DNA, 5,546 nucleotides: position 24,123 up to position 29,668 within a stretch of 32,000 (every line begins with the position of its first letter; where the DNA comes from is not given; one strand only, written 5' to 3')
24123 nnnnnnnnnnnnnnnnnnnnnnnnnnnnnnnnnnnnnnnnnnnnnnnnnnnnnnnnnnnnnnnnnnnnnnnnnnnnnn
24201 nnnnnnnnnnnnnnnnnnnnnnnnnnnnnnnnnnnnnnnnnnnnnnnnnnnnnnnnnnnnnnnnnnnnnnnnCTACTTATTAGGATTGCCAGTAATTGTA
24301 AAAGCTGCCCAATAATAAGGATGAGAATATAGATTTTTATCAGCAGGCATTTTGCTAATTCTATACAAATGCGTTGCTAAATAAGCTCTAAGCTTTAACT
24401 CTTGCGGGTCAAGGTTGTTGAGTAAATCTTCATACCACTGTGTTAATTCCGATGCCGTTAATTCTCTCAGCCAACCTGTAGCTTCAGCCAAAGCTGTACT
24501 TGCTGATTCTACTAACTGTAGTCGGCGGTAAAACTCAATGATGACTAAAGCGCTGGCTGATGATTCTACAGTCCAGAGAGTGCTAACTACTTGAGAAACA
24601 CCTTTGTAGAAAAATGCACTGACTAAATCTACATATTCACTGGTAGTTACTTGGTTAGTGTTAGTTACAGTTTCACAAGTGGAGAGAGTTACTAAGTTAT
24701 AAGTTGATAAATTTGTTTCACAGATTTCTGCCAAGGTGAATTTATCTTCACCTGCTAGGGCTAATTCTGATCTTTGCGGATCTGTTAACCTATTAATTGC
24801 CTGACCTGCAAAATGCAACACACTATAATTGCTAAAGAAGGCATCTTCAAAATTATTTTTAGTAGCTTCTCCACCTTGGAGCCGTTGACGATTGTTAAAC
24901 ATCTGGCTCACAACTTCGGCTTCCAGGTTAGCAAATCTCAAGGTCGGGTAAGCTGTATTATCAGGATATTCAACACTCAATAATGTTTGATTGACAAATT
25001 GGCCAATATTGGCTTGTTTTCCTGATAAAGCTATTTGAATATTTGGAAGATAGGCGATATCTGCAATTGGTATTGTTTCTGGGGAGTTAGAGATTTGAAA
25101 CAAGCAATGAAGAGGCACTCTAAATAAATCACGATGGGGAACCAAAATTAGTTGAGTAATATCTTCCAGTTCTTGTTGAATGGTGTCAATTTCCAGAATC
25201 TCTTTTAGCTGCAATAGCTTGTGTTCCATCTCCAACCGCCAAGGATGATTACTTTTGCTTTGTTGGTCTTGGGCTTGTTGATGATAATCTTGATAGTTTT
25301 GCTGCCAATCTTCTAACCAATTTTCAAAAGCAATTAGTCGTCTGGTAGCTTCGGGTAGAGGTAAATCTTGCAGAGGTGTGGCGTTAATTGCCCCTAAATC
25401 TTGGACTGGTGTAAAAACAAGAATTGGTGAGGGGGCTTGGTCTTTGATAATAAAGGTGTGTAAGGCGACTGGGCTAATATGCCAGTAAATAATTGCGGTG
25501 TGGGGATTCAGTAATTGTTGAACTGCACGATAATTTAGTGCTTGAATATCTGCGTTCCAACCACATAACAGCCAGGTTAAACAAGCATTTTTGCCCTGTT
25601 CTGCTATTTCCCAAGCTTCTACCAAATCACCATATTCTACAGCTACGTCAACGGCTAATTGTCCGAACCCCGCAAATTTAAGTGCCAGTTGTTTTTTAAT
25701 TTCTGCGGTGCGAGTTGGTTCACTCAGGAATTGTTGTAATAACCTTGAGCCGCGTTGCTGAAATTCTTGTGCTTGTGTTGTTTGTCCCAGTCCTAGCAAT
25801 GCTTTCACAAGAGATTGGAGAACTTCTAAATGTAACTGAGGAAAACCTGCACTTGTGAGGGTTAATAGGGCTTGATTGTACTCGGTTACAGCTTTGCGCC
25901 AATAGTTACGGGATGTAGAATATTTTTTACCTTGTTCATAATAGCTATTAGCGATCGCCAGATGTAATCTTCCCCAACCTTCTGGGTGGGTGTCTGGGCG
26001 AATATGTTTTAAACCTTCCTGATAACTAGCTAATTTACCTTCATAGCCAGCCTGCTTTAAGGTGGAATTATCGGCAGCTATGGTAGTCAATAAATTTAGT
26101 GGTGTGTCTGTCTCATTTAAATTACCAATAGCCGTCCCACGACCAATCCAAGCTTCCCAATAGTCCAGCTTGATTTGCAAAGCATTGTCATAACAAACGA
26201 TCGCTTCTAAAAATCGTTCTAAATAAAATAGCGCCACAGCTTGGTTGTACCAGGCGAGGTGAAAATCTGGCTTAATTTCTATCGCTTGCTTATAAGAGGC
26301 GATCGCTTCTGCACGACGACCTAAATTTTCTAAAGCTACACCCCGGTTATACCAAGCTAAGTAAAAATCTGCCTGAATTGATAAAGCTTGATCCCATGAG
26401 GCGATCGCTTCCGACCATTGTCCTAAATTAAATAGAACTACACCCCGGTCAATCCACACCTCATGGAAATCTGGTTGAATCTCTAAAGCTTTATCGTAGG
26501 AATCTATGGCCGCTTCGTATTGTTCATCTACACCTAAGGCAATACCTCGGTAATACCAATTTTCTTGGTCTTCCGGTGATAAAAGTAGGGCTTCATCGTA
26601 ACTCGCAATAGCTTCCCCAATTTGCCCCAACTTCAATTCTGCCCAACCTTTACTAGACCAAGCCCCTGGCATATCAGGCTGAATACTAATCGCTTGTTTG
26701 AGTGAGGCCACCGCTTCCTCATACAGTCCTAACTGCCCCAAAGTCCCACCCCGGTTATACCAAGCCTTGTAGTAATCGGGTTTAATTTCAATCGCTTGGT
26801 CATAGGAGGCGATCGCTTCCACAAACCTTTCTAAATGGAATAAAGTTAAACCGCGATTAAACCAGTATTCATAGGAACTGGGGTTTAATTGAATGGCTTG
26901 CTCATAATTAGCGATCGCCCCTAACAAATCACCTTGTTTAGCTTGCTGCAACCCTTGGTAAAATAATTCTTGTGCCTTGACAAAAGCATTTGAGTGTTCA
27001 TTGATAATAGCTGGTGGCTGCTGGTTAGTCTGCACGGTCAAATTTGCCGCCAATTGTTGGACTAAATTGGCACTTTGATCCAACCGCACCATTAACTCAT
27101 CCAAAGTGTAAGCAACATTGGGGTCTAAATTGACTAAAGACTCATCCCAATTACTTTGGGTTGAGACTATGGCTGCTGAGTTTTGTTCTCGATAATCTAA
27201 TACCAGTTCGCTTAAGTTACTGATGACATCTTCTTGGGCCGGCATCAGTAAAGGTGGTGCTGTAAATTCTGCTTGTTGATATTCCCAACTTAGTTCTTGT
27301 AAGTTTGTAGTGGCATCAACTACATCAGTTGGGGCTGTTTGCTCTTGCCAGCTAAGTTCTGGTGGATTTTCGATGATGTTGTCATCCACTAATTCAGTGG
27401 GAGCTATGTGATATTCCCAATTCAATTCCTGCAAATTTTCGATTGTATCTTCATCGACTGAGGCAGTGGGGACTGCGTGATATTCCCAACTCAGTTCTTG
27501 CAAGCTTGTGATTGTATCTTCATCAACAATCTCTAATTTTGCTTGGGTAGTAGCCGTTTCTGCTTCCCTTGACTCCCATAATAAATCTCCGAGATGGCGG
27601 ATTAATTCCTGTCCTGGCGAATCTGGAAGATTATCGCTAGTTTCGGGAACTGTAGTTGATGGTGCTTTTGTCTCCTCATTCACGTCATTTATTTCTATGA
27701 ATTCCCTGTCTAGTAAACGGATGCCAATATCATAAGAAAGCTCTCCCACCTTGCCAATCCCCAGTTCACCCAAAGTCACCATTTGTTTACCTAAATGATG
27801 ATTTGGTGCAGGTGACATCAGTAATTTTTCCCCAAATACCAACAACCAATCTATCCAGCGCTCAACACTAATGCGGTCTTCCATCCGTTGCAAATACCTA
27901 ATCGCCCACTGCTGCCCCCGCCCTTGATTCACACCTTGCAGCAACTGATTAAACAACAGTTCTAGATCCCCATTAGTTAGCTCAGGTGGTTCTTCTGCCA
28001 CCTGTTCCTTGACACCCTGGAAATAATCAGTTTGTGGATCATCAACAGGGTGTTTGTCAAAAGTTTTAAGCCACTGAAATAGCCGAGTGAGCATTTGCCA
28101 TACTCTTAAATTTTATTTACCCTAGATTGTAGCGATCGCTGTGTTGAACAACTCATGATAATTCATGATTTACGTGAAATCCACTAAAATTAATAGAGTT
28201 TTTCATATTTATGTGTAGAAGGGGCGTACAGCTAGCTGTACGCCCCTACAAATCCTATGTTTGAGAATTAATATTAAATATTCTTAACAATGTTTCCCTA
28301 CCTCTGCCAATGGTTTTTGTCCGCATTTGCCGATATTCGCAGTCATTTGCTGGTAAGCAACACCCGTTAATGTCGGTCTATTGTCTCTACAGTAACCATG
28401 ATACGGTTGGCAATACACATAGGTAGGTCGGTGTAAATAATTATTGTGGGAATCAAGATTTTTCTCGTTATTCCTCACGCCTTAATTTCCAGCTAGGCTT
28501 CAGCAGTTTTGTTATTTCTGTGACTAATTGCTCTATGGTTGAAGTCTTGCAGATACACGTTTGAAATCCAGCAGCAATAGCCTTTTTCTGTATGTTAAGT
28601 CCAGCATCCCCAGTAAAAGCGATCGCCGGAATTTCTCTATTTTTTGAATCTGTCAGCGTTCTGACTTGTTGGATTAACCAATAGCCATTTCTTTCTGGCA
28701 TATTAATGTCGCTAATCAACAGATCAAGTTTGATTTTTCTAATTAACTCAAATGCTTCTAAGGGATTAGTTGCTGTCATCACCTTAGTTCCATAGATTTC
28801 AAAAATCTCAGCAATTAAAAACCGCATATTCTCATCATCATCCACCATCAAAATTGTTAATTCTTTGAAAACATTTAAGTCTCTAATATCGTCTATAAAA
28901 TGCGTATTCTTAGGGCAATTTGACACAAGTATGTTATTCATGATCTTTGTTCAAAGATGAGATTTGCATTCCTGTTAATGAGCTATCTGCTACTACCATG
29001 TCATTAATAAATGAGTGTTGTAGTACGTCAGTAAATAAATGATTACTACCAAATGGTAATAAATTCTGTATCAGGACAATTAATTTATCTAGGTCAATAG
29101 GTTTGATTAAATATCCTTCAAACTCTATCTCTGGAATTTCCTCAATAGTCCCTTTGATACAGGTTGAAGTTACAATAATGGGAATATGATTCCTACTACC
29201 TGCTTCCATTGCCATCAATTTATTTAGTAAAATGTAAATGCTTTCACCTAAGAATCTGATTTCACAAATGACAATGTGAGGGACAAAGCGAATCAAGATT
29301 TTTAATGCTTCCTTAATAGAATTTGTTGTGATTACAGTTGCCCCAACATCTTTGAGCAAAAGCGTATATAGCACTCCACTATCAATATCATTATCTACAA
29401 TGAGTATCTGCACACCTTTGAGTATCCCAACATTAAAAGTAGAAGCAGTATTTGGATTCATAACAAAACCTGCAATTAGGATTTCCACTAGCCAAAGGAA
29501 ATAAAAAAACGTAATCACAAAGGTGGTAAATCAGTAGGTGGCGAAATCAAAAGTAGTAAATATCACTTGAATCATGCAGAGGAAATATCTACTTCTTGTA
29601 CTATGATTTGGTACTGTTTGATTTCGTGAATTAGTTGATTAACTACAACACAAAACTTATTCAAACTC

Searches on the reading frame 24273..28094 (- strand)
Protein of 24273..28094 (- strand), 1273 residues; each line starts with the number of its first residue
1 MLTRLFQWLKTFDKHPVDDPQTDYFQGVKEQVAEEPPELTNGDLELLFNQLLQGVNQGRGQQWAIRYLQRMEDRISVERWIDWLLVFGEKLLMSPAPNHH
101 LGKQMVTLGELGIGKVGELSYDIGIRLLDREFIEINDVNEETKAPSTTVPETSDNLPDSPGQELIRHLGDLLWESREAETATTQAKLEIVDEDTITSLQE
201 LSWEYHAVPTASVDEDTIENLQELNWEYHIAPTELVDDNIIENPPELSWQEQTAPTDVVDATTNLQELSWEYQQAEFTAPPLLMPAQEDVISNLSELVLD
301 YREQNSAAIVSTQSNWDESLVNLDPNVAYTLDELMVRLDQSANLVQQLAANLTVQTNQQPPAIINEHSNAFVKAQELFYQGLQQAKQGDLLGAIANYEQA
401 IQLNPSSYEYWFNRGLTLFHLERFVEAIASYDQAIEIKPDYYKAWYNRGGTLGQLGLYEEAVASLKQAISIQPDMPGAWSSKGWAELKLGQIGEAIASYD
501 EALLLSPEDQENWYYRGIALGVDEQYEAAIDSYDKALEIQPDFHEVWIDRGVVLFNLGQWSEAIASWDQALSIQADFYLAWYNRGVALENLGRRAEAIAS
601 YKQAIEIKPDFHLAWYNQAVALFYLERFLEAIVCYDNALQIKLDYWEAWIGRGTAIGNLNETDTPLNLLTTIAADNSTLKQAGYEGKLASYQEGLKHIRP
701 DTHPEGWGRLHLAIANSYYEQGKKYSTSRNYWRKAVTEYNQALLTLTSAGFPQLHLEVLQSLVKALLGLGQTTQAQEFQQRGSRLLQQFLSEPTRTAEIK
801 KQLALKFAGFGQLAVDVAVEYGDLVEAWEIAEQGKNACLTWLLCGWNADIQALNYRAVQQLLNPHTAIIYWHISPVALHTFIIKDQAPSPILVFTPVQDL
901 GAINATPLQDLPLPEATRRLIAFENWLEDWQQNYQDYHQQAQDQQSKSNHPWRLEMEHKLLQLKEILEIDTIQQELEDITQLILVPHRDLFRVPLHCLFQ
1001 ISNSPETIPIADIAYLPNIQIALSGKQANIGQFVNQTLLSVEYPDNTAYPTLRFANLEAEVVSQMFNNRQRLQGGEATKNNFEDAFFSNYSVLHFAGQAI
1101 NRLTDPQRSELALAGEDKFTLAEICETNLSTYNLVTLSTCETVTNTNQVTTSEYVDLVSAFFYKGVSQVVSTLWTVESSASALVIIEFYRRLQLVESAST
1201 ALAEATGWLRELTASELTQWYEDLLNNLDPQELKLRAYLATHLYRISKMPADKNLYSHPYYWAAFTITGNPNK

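Call 14: search_protein_families(library=pfam, proteins=[window:24273-28094:-], max_evalue=0.001)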
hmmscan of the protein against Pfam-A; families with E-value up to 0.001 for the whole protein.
window:24273-28094:- (1273 aa): 19 families
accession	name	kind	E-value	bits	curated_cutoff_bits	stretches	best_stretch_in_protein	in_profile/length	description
PF00515.34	TPR_1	-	1.1e-60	199.5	27.8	7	579-611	2-34/34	Tetratricopeptide repeat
PF07719.23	TPR_2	-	1.2e-52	172.1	27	7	579-610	2-33/34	Tetratricopeptide repeat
PF13414.12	TPR_11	-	2.6e-51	171.5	26.8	7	385-419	5-39/42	TPR repeat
PF12770.12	CHAT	-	5.5e-41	141.3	24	1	964-1270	8-289/289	CHAT domain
PF13181.12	TPR_8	-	1.7e-40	134.2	25.7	3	580-610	3-33/34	Tetratricopeptide repeat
PF13432.12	TPR_16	-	1e-34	119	32.7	3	384-441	7-64/65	Tetratricopeptide repeat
PF13431.12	TPR_17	-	3.5e-32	108.4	24.4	3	533-564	2-33/34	Tetratricopeptide repeat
PF13371.12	TPR_9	-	4.8e-24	84.6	35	3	387-440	8-61/73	Tetratricopeptide repeat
PF14559.12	TPR_19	-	7.1e-22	78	25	4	421-474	4-57/68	Tetratricopeptide repeat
PF13428.12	TPR_14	-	2.1e-21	74.6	23.5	0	580-619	3-42/44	Tetratricopeptide repeat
PF01239.28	PPTA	-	6.8e-21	73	29.5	0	426-454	3-31/32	Protein prenyltransferase alpha subunit repeat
PF13424.12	TPR_12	-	1.3e-16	61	30.1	2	412-472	7-75/77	Tetratricopeptide repeat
PF13174.12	TPR_6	-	3.3e-12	46.6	26.3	0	580-606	2-28/33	Tetratricopeptide repeat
PF24575.1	TPR_Slam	-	2.8e-10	41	35.2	1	574-625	43-94/104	Surface lipoprotein assembly modifier, N-terminal TPR repeats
PF23914.1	TPR_CcmH_CycH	-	3.2e-07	30.7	42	1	464-572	38-149/158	Cytochrome c-type biogenesis protein H TPR domain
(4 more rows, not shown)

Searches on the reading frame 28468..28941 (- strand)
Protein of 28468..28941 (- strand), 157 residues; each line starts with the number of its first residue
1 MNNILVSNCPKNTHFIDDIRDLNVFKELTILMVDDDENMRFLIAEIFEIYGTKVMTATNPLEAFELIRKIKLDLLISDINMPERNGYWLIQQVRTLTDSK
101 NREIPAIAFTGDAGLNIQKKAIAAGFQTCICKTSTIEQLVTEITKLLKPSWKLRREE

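Call 14: search_protein_families(library=pfam, proteins=[window:28468-28941:-], max_evalue=0.001)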
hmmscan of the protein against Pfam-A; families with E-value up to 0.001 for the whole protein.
window:28468-28941:- (157 aa): 1 family
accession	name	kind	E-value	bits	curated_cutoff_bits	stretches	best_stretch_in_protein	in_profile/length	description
PF00072.30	Response_reg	-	6.1e-21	75.1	30.2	1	30-143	1-110/111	Response regulator receiver domain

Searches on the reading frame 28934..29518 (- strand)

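Call 14: search_protein_families(library=pfam, proteins=[window:28934-29518:-], max_evalue=0.001)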
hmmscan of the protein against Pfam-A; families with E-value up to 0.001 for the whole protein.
window:28934-29518:- (194 aa): 1 family
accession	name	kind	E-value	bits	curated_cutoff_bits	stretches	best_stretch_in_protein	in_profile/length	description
PF00072.30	Response_reg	-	3.8e-07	30.7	30.2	1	38-150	1-110/111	Response regulator receiver domain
